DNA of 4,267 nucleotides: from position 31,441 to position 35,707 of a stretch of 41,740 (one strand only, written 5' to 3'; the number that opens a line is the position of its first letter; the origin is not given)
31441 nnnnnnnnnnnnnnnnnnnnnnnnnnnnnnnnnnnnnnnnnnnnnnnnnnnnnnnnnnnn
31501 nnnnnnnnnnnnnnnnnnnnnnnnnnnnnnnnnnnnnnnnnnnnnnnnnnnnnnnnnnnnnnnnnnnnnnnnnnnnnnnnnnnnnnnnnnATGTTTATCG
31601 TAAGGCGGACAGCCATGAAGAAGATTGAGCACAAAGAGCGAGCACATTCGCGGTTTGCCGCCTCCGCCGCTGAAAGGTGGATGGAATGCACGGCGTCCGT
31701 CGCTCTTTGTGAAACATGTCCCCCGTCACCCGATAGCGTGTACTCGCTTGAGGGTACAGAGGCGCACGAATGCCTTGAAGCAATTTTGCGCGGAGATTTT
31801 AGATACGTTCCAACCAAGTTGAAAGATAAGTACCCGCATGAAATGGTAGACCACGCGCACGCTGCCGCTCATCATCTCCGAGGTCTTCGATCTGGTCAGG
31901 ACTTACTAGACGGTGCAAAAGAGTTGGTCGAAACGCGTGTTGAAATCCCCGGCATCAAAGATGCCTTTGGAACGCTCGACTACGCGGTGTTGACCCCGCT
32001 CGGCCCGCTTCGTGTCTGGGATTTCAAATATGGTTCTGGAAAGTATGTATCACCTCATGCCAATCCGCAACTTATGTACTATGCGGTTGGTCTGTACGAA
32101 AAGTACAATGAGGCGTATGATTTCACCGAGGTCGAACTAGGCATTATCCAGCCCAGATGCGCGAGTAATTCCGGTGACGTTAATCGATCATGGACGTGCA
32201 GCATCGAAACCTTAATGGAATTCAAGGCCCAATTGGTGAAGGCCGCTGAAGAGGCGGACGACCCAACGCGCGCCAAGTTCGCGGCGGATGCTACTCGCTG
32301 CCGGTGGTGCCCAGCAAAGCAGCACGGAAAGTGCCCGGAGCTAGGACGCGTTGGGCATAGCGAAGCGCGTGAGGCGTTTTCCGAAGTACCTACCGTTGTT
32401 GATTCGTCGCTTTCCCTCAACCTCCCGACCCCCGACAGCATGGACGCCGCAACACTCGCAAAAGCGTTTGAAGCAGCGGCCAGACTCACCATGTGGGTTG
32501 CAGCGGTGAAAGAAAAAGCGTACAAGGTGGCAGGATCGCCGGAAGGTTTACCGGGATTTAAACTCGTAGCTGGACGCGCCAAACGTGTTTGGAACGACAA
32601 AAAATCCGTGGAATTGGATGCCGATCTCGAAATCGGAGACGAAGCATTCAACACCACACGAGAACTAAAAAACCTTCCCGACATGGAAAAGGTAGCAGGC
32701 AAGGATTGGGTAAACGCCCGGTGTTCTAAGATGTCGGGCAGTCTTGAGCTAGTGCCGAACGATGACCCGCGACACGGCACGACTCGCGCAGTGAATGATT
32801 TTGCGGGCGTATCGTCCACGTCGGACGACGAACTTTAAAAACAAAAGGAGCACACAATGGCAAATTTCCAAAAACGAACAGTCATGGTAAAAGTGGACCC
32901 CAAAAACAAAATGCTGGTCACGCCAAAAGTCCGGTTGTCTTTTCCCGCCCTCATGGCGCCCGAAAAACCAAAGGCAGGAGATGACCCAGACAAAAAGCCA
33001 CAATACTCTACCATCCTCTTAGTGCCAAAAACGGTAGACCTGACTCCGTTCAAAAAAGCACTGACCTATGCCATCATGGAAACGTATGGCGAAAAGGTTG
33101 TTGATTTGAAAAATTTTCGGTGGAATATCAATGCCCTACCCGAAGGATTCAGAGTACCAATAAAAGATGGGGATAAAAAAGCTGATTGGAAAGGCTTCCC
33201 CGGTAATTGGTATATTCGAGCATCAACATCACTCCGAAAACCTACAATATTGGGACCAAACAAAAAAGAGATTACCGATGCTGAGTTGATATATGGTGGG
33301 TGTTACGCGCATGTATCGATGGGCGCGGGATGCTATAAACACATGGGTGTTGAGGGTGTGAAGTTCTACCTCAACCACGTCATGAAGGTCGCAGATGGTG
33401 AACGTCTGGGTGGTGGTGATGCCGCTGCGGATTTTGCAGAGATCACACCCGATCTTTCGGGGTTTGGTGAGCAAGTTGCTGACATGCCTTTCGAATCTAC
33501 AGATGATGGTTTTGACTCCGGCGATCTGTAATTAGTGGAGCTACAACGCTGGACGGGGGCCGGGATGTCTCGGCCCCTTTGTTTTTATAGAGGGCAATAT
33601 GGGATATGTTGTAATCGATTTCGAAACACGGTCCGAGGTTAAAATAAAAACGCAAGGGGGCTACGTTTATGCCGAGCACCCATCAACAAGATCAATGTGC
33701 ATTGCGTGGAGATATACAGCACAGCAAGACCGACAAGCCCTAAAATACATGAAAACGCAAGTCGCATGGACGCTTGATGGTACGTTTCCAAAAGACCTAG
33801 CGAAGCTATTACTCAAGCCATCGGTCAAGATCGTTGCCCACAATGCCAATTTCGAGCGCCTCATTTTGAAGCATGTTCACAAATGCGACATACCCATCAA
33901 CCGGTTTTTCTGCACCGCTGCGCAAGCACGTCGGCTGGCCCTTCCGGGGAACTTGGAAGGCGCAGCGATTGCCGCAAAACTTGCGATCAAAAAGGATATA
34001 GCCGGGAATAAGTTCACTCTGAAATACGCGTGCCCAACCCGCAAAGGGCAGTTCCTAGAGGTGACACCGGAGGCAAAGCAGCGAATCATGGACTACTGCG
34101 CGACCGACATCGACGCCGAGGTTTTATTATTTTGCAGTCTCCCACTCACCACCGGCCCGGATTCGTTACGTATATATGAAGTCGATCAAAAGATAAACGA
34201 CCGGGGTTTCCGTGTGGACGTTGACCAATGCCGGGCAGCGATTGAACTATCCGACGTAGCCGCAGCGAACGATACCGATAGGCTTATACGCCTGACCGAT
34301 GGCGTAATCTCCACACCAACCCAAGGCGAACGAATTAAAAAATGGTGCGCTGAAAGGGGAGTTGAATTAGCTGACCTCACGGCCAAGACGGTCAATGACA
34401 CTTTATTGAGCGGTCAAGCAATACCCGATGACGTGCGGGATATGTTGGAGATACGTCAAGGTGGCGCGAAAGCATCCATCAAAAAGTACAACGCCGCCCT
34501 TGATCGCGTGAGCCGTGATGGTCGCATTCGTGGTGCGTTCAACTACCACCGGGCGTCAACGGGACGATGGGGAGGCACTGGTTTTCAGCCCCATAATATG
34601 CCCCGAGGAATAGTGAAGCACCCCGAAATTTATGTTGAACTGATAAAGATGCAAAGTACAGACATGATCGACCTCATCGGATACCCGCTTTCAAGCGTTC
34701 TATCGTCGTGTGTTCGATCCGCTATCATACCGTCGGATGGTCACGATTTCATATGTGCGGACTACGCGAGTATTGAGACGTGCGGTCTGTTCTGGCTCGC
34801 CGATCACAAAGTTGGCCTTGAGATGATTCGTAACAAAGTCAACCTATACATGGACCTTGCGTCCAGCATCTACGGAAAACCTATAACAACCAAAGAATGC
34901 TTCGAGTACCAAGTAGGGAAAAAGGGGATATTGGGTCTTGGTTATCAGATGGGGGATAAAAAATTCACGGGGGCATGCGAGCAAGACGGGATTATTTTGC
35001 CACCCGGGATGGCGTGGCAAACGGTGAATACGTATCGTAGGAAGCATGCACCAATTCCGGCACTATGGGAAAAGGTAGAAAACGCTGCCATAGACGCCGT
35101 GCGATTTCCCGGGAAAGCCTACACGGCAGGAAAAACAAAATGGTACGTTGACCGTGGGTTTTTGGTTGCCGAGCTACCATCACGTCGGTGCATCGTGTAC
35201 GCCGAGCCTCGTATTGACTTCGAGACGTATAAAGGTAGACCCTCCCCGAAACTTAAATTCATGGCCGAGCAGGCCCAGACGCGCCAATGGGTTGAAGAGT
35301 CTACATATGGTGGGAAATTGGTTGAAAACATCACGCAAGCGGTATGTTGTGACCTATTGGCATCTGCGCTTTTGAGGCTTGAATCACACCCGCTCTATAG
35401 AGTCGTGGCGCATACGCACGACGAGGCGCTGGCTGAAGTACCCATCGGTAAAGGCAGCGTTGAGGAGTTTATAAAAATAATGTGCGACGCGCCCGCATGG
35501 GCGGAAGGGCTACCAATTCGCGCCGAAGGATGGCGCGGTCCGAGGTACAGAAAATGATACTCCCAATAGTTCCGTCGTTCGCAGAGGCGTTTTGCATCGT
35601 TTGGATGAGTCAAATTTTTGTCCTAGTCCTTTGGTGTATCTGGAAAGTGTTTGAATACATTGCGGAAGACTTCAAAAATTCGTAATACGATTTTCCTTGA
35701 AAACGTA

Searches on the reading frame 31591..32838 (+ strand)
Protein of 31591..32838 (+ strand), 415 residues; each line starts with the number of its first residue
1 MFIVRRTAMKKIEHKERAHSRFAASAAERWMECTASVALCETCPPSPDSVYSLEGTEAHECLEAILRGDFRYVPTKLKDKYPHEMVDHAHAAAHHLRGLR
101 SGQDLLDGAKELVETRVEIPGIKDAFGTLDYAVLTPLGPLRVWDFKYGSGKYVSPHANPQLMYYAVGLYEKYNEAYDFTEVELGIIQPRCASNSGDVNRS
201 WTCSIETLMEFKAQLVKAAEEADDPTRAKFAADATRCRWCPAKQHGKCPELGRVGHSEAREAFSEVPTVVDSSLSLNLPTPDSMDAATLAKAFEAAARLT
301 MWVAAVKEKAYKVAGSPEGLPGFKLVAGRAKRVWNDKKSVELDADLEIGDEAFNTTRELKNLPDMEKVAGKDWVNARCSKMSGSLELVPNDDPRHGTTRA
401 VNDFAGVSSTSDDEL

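Call 37: search_protein_families(library=pfam, proteins=[window:31591-32838:+], max_evalue=0.001)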
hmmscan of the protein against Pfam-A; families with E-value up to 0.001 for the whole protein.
window:31591-32838:+ (415 aa): 1 family
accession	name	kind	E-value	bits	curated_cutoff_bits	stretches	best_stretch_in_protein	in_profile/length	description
PF10926.14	DUF2800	-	9.6e-61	206.4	21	1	19-394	1-367/368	Protein of unknown function (DUF2800)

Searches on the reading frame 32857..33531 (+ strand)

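Call 37: search_protein_families(library=pfam, proteins=[window:32857-33531:+], max_evalue=0.001)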
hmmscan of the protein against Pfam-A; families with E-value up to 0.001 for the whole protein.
window:32857-33531:+ (224 aa): 1 family
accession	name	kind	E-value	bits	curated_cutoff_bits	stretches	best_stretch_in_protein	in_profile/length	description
PF10991.15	Enc34_ssDNA-bd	-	2.5e-30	105.9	26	1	20-193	3-166/176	Enterobacter phage Enc34, ssDNA-binding protein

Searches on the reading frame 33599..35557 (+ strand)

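Call 37: search_protein_families(library=pfam, proteins=[window:33599-35557:+], max_evalue=0.001)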
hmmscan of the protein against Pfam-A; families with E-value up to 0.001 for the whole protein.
window:33599-35557:+ (652 aa): 2 families
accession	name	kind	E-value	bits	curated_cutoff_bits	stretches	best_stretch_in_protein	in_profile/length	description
PF00476.26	DNA_pol_A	-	2.6e-06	27.1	34.3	1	282-495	79-260/381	DNA polymerase family A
PF01612.26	DNA_pol_A_exo1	-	0.00031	21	23.6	1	65-178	66-165/173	3'-5' exonuclease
